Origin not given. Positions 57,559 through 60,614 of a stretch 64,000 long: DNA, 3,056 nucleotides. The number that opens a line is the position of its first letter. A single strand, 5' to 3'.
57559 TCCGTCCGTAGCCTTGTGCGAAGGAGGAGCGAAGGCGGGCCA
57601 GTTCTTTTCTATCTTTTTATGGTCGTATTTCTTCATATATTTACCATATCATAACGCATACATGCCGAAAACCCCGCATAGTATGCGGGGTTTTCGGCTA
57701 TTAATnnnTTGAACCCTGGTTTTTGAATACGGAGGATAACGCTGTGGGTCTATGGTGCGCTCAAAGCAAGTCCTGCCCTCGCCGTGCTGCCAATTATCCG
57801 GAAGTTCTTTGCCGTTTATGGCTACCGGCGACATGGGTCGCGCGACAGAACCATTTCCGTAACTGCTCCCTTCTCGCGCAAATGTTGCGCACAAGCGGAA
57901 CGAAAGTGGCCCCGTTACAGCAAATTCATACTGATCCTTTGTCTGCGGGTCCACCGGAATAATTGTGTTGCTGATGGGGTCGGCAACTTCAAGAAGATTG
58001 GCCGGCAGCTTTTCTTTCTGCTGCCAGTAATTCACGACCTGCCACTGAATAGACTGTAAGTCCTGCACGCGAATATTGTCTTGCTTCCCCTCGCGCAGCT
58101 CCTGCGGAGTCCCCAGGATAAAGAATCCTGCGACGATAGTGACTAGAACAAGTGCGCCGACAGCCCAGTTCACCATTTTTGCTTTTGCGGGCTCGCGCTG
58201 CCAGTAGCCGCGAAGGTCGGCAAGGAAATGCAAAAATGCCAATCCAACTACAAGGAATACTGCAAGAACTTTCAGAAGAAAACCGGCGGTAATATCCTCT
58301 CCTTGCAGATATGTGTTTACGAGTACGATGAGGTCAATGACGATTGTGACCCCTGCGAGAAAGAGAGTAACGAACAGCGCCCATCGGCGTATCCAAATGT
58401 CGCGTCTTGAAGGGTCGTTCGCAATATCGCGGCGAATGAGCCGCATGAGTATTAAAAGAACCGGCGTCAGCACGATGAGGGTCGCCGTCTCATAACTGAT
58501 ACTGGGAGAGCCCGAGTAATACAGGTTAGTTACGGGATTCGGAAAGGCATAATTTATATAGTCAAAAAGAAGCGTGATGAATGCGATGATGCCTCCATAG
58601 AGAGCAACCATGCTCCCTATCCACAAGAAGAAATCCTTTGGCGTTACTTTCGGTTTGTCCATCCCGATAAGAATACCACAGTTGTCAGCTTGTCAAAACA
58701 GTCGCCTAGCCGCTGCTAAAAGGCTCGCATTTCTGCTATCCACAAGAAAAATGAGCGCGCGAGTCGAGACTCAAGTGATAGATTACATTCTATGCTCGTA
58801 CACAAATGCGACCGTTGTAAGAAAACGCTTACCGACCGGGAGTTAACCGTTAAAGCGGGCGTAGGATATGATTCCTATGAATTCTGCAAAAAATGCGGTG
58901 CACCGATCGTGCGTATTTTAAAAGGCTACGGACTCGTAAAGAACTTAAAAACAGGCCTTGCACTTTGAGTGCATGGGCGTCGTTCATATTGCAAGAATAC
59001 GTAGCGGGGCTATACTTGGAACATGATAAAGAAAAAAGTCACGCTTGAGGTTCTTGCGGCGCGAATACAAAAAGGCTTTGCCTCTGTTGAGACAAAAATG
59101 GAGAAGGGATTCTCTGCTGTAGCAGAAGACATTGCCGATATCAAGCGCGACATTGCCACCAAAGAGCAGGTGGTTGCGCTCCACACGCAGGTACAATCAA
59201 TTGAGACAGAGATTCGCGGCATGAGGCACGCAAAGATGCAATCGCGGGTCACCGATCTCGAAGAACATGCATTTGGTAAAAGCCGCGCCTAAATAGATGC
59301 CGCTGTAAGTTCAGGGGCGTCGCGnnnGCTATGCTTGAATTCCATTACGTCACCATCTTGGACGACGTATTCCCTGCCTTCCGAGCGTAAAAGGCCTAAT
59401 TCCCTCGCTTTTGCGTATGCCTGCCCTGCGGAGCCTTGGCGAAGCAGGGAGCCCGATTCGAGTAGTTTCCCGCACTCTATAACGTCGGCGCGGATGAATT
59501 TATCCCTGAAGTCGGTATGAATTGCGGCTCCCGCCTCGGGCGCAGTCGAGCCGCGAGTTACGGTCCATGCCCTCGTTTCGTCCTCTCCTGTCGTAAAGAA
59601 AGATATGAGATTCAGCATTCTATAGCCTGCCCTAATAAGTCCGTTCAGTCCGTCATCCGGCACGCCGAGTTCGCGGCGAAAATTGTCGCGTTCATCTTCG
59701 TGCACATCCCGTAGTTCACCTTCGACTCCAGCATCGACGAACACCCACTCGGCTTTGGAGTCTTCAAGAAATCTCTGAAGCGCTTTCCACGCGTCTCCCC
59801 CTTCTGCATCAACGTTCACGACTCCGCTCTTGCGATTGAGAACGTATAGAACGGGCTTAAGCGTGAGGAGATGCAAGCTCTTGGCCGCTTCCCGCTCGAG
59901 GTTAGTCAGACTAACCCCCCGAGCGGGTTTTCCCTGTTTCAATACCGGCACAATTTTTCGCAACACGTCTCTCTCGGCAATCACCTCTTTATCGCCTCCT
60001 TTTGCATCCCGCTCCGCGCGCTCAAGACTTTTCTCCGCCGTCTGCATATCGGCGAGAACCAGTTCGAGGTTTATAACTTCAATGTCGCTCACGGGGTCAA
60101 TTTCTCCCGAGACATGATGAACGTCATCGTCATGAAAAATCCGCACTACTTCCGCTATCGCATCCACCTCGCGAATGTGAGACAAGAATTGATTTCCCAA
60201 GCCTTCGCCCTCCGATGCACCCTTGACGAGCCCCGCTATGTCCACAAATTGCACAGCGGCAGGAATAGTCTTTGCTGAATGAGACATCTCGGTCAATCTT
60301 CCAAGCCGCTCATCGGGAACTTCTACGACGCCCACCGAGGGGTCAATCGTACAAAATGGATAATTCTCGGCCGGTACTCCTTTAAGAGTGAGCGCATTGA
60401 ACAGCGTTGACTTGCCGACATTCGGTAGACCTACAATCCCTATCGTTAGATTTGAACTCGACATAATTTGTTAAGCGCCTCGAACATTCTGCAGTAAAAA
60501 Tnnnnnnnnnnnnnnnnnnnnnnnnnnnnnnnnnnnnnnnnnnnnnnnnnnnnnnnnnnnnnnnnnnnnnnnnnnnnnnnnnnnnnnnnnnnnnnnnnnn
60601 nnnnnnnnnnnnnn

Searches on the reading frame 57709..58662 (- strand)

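Call 78: search_protein_families(library=pfam, proteins=[window:57709-58662:-], max_evalue=0.00001)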
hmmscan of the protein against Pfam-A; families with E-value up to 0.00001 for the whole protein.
window:57709-58662:- (318 aa): 1 family
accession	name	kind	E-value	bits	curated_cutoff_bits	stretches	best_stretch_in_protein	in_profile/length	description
PF18920.5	DUF5671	-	5.1e-17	62.4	28.4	1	11-141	2-127/132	Domain of unknown function (DUF5671)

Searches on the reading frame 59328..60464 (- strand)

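Call 78: search_protein_families(library=pfam, proteins=[window:59328-60464:-], max_evalue=0.00001)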
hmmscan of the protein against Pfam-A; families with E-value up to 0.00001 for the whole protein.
window:59328-60464:- (379 aa): 3 families
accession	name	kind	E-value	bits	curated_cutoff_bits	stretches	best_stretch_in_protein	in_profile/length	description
PF06071.19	YchF-GTPase_C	-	5.9e-28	97.3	27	1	286-378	1-83/84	Protein of unknown function (DUF933)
PF01926.29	MMR_HSR1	-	2.7e-21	76.2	21.9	1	7-112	1-86/113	50S ribosome-binding GTPase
PF02421.24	FeoB_N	-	5.1e-07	29.8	27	1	7-51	2-46/156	Ferrous iron transport protein B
